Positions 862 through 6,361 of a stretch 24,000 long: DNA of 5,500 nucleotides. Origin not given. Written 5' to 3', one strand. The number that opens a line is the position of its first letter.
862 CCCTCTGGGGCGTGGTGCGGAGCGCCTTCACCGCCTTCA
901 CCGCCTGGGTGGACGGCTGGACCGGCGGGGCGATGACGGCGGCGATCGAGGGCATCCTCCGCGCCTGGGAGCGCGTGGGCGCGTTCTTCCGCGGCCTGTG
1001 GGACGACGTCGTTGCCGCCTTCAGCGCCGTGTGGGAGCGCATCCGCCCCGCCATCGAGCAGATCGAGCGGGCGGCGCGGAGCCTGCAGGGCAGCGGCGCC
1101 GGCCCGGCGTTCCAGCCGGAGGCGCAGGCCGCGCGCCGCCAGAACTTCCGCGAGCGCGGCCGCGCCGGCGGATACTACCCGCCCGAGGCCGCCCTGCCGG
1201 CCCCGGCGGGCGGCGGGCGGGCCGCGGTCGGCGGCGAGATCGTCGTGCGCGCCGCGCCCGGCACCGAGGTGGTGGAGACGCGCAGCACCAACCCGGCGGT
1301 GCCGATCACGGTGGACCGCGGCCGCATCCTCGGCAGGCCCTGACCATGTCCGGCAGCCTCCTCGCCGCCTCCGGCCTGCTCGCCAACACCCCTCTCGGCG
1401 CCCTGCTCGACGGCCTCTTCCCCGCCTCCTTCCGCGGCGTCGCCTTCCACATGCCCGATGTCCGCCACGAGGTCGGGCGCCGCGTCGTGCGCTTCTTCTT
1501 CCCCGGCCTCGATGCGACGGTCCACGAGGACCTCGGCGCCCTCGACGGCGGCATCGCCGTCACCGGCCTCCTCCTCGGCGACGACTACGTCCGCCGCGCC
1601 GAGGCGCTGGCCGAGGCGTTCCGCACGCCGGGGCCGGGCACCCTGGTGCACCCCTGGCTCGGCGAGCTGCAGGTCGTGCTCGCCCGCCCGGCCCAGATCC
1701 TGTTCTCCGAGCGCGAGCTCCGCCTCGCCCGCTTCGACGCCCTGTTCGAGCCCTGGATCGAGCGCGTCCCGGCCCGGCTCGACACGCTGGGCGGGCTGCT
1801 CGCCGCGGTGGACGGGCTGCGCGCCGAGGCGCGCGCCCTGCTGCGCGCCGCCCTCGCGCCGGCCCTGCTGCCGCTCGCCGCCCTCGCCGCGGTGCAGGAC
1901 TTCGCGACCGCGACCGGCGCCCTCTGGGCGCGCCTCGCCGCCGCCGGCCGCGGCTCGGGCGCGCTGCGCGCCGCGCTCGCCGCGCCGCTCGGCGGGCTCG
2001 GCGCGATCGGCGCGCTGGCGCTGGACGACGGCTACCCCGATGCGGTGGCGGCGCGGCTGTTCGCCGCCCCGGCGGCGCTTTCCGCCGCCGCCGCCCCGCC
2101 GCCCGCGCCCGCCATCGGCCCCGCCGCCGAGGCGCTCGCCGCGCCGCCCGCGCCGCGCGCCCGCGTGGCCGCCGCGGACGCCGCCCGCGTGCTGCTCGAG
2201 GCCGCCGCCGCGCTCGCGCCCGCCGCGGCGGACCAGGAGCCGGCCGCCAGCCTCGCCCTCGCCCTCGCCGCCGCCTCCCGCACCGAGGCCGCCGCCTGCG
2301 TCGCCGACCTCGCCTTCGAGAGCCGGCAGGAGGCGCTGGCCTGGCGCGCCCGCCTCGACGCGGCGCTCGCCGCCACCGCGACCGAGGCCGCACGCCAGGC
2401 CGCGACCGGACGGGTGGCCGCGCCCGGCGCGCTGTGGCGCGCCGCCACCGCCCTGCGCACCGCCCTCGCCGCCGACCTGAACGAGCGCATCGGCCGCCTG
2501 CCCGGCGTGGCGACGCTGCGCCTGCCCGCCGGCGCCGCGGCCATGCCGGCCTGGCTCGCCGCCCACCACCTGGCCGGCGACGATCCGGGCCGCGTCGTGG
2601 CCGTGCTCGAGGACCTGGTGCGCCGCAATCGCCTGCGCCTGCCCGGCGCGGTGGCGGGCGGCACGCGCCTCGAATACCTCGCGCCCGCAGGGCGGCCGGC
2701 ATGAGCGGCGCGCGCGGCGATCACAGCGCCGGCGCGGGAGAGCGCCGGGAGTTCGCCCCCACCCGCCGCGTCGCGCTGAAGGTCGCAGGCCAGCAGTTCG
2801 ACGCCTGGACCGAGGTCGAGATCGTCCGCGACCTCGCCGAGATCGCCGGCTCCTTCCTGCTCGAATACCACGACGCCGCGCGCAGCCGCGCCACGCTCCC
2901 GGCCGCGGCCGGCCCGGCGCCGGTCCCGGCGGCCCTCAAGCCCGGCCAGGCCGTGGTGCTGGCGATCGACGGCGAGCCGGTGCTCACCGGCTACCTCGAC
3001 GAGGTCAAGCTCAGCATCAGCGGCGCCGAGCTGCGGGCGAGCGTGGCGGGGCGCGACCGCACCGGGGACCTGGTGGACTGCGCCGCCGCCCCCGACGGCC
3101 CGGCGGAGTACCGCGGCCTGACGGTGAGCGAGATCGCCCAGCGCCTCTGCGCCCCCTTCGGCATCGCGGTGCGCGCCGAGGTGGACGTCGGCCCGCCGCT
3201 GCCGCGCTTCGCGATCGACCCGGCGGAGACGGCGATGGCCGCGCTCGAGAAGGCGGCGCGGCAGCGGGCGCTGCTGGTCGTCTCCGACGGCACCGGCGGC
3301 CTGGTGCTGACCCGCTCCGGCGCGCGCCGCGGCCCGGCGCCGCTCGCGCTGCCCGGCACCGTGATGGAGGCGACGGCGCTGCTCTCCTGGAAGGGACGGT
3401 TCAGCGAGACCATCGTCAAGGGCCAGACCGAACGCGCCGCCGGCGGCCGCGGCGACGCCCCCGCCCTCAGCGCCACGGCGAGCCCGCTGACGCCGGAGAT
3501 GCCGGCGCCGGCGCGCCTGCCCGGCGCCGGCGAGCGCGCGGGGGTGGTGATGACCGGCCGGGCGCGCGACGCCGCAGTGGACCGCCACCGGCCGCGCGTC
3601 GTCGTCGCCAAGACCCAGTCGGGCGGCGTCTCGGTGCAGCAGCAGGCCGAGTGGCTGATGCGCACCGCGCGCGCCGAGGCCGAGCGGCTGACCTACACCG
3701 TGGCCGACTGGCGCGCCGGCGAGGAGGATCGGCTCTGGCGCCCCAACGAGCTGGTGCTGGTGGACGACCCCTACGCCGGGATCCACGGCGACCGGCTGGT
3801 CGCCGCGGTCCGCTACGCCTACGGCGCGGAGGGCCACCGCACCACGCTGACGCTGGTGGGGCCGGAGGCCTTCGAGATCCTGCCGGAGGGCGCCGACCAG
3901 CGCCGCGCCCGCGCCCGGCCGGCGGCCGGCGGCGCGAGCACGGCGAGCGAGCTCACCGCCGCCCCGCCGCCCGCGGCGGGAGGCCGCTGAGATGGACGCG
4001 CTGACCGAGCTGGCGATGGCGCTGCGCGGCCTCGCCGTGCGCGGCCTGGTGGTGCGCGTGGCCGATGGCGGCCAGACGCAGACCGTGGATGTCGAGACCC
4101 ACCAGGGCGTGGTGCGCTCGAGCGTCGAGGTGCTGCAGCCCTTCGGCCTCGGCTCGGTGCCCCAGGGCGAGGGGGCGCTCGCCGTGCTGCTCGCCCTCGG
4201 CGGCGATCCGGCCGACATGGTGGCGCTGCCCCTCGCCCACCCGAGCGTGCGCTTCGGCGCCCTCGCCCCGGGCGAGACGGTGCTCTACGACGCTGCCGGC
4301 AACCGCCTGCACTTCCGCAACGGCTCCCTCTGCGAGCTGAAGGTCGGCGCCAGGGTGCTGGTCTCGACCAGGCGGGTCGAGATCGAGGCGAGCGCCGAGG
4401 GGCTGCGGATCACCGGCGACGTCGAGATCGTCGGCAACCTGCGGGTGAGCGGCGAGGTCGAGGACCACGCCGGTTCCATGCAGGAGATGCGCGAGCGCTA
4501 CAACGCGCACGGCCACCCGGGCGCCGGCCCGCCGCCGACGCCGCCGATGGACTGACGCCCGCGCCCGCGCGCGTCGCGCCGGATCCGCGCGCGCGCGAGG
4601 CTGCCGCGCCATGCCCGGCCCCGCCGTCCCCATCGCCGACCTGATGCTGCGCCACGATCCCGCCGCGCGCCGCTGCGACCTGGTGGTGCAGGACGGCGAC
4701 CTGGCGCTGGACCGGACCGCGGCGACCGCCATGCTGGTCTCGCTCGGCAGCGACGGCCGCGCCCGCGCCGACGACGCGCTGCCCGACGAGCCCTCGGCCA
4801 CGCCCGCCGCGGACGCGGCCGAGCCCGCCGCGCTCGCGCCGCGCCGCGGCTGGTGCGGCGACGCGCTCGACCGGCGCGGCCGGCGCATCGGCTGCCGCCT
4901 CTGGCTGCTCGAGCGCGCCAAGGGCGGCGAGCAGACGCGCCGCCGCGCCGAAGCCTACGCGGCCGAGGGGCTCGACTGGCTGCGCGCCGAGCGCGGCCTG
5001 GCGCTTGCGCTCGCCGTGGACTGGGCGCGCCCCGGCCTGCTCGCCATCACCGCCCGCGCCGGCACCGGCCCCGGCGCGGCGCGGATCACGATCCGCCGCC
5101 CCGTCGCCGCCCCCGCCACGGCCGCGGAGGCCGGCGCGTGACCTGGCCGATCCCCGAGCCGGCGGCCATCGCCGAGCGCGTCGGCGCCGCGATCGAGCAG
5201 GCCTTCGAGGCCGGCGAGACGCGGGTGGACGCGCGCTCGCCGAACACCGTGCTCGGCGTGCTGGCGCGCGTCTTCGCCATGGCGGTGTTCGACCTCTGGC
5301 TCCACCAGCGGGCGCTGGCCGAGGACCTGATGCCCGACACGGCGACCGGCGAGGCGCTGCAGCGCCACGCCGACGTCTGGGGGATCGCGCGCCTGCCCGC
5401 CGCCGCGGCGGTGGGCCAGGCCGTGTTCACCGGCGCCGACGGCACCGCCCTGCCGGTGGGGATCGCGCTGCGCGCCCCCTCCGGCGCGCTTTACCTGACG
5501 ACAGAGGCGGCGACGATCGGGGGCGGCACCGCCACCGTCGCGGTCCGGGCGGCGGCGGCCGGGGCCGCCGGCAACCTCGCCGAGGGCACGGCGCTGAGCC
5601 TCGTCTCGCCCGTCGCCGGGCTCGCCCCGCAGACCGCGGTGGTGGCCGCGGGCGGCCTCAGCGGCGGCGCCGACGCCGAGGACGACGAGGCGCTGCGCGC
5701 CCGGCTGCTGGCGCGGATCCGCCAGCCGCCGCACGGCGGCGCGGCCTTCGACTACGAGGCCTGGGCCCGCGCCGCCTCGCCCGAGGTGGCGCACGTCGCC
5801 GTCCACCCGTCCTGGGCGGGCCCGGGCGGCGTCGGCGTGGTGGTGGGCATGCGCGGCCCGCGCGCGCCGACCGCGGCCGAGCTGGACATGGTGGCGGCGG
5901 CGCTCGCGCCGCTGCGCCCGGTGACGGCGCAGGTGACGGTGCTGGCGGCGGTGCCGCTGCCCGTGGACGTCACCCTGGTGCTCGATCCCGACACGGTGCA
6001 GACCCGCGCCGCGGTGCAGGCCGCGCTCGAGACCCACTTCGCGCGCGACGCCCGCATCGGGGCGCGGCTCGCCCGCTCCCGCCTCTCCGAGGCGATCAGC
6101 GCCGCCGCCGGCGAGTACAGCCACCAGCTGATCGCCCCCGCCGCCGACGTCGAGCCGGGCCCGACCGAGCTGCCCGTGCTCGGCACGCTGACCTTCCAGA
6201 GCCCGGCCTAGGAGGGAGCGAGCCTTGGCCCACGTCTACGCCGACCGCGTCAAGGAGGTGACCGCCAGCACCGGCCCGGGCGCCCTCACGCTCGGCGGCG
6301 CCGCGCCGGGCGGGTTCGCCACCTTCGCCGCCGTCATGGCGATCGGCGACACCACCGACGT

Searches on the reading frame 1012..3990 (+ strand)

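Call 55: search_protein_families(library=pfam, proteins=[window:1012-3990:+], max_evalue=0.001)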
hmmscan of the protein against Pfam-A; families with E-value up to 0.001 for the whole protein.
window:1012-3990:+ (992 aa): 3 families
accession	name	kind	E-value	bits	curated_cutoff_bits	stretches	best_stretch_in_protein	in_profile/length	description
PF22255.2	Gp44-like_2nd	-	7.7e-30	103.1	27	1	684-768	1-84/84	Baseplate hub protein gp44-like, second domain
PF21683.3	GpP-like_1st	-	1.2e-16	60.8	27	1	587-682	2-85/85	Mu phage baseplate assembly protein GpP-like, N-terminal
PF21929.2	GpP_4th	-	3.3e-16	59.4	27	1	876-955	6-85/87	Mu phage baseplate assembly protein GpP, fourth domain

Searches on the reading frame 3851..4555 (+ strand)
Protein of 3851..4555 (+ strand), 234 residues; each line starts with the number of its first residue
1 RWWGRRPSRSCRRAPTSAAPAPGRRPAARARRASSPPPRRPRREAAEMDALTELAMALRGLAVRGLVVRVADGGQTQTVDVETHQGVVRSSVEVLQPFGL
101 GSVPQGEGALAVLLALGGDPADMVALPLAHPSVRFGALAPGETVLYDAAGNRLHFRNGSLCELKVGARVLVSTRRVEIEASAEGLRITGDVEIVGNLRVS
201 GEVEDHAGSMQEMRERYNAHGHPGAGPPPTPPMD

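Call 55: search_protein_families(library=pfam, proteins=[window:3851-4555:+], max_evalue=0.001)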
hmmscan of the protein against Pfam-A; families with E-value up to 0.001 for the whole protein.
window:3851-4555:+ (234 aa): 1 family
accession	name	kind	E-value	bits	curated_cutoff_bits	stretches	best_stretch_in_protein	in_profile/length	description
PF06890.18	Phage_Mu_Gp45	-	1.4e-16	60.7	24.1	1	64-131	1-67/68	Bacteriophage Mu Gp45, N-terminal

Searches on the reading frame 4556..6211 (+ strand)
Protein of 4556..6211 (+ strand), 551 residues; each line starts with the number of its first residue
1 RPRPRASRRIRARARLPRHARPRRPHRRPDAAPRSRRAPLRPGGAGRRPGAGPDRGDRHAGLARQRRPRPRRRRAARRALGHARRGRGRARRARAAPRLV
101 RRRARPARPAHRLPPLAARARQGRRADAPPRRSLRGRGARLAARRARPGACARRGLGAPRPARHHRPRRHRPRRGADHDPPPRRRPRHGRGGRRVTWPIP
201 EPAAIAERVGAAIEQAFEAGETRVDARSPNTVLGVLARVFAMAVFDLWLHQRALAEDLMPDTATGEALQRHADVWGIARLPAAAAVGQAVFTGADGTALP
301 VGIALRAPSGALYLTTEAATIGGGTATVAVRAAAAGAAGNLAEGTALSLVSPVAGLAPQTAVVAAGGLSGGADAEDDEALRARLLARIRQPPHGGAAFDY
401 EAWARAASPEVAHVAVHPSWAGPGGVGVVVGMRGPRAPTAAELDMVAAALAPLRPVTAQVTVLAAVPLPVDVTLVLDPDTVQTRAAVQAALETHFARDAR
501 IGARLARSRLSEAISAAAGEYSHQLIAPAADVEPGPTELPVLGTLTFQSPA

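Call 55: search_protein_families(library=pfam, proteins=[window:4556-6211:+], max_evalue=0.001)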
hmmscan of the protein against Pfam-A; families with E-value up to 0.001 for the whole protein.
window:4556-6211:+ (551 aa): 1 family
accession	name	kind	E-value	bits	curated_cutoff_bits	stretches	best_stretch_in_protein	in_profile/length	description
PF04865.19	Baseplate_J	-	4.8e-62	210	21.1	1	265-513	2-255/255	Baseplate J-like protein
